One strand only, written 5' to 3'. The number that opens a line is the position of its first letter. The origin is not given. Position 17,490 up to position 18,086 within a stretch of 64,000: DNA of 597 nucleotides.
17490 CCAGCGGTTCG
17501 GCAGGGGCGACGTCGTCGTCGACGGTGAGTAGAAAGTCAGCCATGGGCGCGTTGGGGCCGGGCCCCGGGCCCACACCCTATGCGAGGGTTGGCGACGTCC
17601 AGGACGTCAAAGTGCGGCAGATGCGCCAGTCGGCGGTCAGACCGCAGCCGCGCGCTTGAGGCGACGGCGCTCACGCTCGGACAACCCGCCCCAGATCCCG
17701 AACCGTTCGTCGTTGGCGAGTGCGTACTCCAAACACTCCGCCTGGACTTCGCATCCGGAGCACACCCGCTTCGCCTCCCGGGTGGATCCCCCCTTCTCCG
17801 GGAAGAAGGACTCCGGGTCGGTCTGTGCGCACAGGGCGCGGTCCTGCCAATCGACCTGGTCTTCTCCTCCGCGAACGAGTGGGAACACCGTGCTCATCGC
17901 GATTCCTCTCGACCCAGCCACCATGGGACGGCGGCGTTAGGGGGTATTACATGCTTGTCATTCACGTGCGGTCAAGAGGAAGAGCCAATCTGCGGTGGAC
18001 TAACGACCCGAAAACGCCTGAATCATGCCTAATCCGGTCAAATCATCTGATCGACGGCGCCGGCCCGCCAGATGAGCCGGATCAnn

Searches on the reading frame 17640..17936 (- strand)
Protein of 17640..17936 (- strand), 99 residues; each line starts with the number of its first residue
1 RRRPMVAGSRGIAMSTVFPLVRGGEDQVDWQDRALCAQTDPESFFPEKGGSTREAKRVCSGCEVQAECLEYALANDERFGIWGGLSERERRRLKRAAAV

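Call 69: search_protein_families(library=pfam, proteins=[window:17640-17936:-], max_evalue=0.001)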
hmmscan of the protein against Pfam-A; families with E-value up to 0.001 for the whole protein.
window:17640-17936:- (99 aa): 1 family
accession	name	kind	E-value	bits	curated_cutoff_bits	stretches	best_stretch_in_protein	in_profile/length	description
PF02467.21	Whib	-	3e-27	95.4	23.6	1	30-93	1-65/65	Transcription factor WhiB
